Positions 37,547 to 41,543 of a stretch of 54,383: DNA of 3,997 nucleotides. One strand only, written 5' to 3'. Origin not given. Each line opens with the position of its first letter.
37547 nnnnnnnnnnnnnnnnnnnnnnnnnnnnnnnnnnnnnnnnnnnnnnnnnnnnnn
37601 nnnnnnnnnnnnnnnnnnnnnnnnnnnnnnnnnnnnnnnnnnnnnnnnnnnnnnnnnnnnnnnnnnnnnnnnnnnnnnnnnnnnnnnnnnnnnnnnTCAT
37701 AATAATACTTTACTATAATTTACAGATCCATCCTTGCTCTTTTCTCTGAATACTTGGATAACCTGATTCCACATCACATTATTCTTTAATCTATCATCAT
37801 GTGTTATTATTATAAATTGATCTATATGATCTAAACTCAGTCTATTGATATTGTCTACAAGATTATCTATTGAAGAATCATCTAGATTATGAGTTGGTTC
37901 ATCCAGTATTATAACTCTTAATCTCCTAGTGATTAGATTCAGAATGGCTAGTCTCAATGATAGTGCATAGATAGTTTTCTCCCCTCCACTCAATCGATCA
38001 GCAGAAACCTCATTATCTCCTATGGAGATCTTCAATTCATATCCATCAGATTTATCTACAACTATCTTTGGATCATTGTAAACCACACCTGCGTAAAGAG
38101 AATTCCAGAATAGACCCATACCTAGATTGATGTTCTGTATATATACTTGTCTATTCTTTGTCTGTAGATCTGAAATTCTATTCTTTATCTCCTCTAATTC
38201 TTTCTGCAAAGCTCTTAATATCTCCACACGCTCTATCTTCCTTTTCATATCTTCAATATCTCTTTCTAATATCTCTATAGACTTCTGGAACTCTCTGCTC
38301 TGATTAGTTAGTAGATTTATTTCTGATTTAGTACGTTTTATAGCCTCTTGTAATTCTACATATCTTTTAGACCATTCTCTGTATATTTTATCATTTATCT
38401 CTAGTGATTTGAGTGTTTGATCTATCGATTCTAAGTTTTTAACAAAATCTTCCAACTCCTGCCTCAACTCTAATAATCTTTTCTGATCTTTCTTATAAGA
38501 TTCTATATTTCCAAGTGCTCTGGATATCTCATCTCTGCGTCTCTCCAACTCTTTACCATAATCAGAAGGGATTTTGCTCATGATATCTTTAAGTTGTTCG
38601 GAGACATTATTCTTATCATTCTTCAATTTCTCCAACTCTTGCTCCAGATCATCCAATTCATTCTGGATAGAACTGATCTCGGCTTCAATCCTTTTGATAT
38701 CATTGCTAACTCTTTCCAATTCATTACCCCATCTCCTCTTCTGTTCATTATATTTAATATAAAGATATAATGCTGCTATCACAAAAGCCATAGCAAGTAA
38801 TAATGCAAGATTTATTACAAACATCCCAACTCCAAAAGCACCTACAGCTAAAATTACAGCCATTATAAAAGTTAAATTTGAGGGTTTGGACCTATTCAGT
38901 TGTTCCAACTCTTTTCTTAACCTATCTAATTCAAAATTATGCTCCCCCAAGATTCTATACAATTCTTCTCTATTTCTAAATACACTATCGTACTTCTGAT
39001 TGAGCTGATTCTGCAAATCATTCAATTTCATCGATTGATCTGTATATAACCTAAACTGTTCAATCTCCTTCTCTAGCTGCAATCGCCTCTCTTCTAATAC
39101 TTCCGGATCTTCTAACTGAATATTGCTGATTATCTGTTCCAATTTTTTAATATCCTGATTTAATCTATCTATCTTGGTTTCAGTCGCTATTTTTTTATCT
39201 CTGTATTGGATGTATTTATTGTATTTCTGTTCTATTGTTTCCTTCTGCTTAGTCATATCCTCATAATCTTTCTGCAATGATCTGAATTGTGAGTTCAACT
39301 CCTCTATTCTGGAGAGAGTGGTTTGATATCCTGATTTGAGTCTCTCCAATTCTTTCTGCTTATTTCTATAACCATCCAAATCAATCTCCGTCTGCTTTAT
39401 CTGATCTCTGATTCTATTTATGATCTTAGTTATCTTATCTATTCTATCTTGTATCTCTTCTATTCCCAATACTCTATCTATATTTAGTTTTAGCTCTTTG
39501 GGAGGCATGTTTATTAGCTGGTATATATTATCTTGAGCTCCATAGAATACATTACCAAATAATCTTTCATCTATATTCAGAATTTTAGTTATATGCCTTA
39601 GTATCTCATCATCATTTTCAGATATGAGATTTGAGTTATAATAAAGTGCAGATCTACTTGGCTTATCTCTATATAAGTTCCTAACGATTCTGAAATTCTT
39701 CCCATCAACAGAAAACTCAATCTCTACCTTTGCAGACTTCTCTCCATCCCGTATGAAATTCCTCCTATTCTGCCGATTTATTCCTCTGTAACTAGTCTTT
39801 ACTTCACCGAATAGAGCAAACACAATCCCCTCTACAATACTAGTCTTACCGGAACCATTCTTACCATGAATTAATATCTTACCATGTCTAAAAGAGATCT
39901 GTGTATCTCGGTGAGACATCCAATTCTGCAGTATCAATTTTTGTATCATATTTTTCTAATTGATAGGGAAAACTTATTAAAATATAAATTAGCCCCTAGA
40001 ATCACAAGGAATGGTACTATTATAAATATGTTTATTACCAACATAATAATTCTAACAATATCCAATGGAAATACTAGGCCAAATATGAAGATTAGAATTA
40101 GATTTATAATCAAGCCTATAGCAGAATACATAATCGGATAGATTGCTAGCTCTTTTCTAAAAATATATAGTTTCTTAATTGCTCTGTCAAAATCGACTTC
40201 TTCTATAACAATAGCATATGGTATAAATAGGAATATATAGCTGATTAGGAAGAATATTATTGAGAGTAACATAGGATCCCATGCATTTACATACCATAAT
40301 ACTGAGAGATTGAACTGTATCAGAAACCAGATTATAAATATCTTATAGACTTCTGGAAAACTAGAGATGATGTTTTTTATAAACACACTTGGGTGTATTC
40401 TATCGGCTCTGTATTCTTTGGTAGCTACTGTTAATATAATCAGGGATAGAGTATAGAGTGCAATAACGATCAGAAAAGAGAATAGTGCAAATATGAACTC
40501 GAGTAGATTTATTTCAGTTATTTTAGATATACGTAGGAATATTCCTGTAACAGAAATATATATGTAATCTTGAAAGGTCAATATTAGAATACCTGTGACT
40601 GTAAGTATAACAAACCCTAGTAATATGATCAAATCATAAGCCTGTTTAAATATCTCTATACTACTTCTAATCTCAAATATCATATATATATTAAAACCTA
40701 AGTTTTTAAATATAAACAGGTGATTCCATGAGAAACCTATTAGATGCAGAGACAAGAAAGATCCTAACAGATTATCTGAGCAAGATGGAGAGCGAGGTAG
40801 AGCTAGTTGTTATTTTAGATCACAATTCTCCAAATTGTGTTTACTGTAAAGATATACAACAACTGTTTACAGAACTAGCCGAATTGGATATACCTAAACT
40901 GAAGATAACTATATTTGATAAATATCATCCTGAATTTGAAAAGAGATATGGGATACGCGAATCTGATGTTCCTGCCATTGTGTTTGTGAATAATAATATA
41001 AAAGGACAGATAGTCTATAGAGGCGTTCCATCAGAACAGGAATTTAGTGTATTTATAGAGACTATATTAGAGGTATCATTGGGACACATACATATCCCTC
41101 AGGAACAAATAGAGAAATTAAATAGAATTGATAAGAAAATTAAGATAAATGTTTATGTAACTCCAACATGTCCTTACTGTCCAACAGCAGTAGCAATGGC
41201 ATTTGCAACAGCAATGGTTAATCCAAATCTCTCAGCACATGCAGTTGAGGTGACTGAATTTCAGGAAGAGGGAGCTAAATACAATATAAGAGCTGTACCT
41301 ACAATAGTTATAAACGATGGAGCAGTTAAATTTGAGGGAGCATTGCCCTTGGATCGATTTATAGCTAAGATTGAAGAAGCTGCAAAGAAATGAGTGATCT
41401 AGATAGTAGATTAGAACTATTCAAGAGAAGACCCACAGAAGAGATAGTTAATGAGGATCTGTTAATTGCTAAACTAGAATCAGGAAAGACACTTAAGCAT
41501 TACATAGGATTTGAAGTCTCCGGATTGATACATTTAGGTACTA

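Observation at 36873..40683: Cysteine-free Rad50/SMC-like ATPase with a transmembrane hairpin at the coiled-coil apex, in a three-gene operon with a polytopic membrane protein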

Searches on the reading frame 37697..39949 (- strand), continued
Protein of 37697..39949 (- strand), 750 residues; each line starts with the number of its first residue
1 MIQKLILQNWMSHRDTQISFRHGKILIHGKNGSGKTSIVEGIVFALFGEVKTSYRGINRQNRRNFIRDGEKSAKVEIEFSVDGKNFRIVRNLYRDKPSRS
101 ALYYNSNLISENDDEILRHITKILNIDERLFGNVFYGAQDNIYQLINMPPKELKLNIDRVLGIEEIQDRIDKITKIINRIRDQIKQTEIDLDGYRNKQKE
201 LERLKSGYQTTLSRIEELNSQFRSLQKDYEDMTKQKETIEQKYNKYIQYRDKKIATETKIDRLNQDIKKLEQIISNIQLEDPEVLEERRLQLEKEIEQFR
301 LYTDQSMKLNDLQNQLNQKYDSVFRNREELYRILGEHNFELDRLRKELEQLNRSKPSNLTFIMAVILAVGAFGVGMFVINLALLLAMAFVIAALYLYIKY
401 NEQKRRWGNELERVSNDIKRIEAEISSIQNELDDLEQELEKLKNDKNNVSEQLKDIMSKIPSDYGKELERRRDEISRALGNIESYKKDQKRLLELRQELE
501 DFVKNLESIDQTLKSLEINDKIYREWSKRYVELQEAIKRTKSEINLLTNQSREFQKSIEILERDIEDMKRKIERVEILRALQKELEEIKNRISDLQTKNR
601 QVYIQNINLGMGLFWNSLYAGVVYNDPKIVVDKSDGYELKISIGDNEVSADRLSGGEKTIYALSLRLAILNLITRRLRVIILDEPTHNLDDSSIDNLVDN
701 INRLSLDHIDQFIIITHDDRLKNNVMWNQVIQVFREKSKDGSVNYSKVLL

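Call 74: find_encoding_contigs(protein=P0263, flank=6000, max_places=2)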
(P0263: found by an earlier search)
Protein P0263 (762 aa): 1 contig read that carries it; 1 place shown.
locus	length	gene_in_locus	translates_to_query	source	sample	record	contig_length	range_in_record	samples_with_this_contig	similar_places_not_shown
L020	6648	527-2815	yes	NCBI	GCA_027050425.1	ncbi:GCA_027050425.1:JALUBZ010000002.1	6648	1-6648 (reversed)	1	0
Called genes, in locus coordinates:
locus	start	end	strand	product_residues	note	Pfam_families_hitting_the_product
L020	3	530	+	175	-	?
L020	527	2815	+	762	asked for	PF02463:SMC_N, PF13175:AAA_15, PF13304:AAA_21 (faint), PF13476:AAA_23, PF13555:AAA_29 (faint), PF02463:SMC_N (weak), PF04423:Rad50_zn_hook, PF13166:AAA_13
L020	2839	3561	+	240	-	-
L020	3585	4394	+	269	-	-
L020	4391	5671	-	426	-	PF00535:Glycos_transf_2, PF13641:Glyco_tranf_2_3, PF13506:Glyco_transf_21, PF13632:Glyco_trans_2_3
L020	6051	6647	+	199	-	?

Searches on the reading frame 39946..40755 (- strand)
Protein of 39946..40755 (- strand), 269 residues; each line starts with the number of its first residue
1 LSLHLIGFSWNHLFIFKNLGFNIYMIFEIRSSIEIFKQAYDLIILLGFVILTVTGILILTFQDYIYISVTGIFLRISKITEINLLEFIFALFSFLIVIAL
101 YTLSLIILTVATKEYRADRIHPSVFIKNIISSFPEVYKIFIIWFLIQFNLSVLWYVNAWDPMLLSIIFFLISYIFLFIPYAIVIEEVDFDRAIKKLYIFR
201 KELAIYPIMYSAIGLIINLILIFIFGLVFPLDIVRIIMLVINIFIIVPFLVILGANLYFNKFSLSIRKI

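Call 3: search_protein_families(library=pfam, proteins=[window:39946-40755:-], max_evalue=1)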
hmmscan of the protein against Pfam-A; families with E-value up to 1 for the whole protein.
window:39946-40755:- (269 aa): 0 families

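Call 4: search_protein_families(library=ncbifam, proteins=[window:39946-40755:-], max_evalue=1)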
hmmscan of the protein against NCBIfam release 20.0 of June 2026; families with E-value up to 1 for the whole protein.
window:39946-40755:- (269 aa): 0 families

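Call 5: search_protein_families(library=padloc, proteins=[window:39946-40755:-], max_evalue=1)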
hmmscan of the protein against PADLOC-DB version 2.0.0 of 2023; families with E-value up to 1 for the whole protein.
window:39946-40755:- (269 aa): 0 families

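Call 46: find_homologous_proteins(query=A3, max_evalue=0.01)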
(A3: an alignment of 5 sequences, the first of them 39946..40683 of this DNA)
Query A3 (5 sequences) (245 aa, profile of the alignment): 7 proteins with E <= 0.01 among 8000 candidates.
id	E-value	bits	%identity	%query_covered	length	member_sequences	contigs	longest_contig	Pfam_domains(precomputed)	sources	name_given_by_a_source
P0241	1.0e-110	387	58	100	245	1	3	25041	-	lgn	-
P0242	3.7e-109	382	54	100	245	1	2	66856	-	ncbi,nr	ncbi:MAG: hypothetical protein NZ908_00315 [Candidatus Micrarchaeota archaeon]|nr:hypothetical prote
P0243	2.7e-105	370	100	100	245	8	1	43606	-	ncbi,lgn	ncbi:MAG: hypothetical protein QXI75_00805 [Candidatus Anstonellales archaeon]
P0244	3.8e-105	369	53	100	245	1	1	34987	-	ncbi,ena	-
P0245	2.5e-93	330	51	100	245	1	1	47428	-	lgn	-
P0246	6.1e-87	309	53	100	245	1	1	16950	-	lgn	-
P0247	2.0e-86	308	37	98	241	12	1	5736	-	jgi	jgi:hypothetical protein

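Call 49: find_related_loci(query=A4, collection=metagenome_contigs, flank=6000)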
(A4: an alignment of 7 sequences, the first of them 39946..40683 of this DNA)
Query A4 (245 aa) in metagenome_contigs; peptide patterns used: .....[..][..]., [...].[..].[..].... (x = any residue, [..] = any of these).
219 stretches matched a pattern; 3 encode a relative of the query (tblastn E <= 1e-3); 2 distinct loci.
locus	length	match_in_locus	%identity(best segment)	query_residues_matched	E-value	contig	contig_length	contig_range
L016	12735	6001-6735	97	1-245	2e-147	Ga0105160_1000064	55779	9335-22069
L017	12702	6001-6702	37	5-243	7e-28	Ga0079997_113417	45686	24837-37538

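Call 57: predict_structure(alignment_id=A4)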
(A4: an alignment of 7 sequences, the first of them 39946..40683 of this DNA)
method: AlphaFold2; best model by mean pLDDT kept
length: 245 residues; sequences in the alignment: 7
mean_pLDDT: 82.5   pTM: 0.80
mean pLDDT of the five models: 82.5, 78.7, 76.4, 66.0, 62.9
residues with pLDDT >= 90: 48; 70-90: 177; 50-70: 15; < 50: 5
segments of 3 or more residues with pLDDT < 50: 241-245
pLDDT, mean of each block of 10 residues (from residue 1): 84 90 89 81 72 75 81 88 89 73 88 88 82 79 78 86 86 69 80 90 91 90 89 77 42
secondary structure, 60 per line:
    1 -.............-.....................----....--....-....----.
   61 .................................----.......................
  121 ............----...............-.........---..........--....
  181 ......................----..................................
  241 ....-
elements in order: H2-14 H16-36 E41-44 E47-50 H52-55 H60-93 H98-132 H137-151 H153-161 H165-174 H177-202 H207-244

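Call 59: fold_search(model_id=the predicted structure, library=pdb)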
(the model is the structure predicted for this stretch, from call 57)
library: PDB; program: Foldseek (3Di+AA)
matches with E <= 10: 58; with E <= 0.001: 0
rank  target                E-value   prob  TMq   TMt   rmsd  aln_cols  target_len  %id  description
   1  3tx3_B                1.9e-02  1.00  0.47  0.50   7.3       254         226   13  CysZ, a putative sulfate permease (released 2011-11-09)
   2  3tx3_A                2.1e-02  1.00  0.50  0.53   7.1       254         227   16  CysZ, a putative sulfate permease (released 2011-11-09)
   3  9f63                  1.1e-01  0.97  0.49  0.33   8.3       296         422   10  Crystal structure of Saccharomyces cerevisiae pH nine-sensitive protein 1 (PNS1) (released 2024-05-15)
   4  9qu3                  7.8e-01  0.85  0.59  0.43   7.0       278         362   14  Cryo-EM structure of the human choline transporter-like protein hCTL1 in LMNG (released 2025-05-14)
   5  6ids                  1.7e+00  0.11  0.24  0.16  16.6       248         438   12  Crystal structure of Vibrio cholerae MATE transporter VcmN D35N mutant (released 2019-01-16)
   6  8ce1_B                2.2e+00  0.11  0.25  0.27  14.2       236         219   13  Cytochrome c maturation complex CcmABCD (released 2023-09-06)
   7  6idp                  2.2e+00  0.10  0.23  0.15  16.6       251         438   13  Crystal structure of Vibrio cholerae MATE transporter VcmN in the straight form (released 2019-01-16)
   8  8i2z                  2.6e+00  0.08  0.26  0.26  12.9       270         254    9  Cryo-EM structure of the zeaxanthin-bound kin4B8 (released 2023-03-29)
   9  8qle                  2.7e+00  0.12  0.31  0.29  13.9       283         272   10  Crystal structure of the light-driven sodium pump ErNaR in the monomeric form at pH 4.6 (released 2024-04-24)
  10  7xp6_R                2.7e+00  0.08  0.26  0.24  16.1       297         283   14  Cryo-EM structure of a class T GPCR in active state (released 2022-10-12)
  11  5yck                  3.2e+00  0.08  0.24  0.15  14.1       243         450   14  Crystal structure of a MATE family protein derived from Camelina sativa at 2.3 angstrom (released 2017-09-27)
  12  4kly_B                3.2e+00  0.07  0.24  0.25  15.0       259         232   12  Crystal structure of a blue-light absorbing proteorhodopsin mutant D97N from HOT75 (released 2013-06-05)
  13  7zn0_A                3.5e+00  0.11  0.31  0.33  10.6       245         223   14  Crystal structure of the light-driven inward proton pump xenorhodopsin BcXeR in the M state at pH 8.2 in the presence  (released 2023-05-10)
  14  8anq_C                3.5e+00  0.10  0.29  0.31  11.3       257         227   14  Crystal structure of the microbial rhodopsin from Sphingomonas paucimobilis (SpaR) (released 2023-05-03)
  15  9oq0_A                3.5e+00  0.06  0.23  0.22  12.8       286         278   10  Structure of the sweet receptor bound to sucralose in the compact state, transmembrane domain (released 2025-08-27)
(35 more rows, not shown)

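Call 71: search_solved_structures(query=A4, max_evalue=1)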
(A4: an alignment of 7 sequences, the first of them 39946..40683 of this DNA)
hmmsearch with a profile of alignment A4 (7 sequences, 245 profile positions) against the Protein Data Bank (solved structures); distinct sequences matched with E-value up to 1: 0.

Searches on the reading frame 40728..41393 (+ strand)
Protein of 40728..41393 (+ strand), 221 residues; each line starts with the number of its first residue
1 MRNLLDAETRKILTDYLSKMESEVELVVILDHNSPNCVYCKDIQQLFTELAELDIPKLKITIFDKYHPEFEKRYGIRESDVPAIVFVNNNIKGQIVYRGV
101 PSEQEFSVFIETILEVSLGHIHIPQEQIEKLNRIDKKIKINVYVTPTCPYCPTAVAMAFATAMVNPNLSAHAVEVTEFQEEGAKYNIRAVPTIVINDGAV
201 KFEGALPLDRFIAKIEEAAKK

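Call 64: search_protein_families(library=pfam, proteins=[window:40728-41393:+], max_evalue=0.01)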
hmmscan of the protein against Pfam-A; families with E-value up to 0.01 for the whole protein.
window:40728-41393:+ (221 aa): 7 families
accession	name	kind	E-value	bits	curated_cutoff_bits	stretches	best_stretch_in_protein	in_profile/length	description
PF13192.12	Thioredoxin_3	-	2.8e-24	85.4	24.8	2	139-215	2-74/76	Thioredoxin domain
PF00085.26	Thioredoxin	-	1.1e-10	41.8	23.5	2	140-216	22-102/103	Thioredoxin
PF13098.12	Thioredoxin_2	-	5.8e-10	39.9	27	1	135-214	4-103/104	Thioredoxin-like domain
PF00462.30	Glutaredoxin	-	1.7e-07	31.8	22.9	1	142-197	3-57/60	Glutaredoxin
PF14595.12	Thioredoxin_9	-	1.5e-06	28.6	25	1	120-201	25-109/129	Thioredoxin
PF05768.20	Glrx-like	-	0.00043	21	26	0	35-103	8-70/77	Glutaredoxin-like domain (DUF836)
PF13462.12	Thioredoxin_4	-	0.0033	18.1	23.2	0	175-200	125-150/165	Thioredoxin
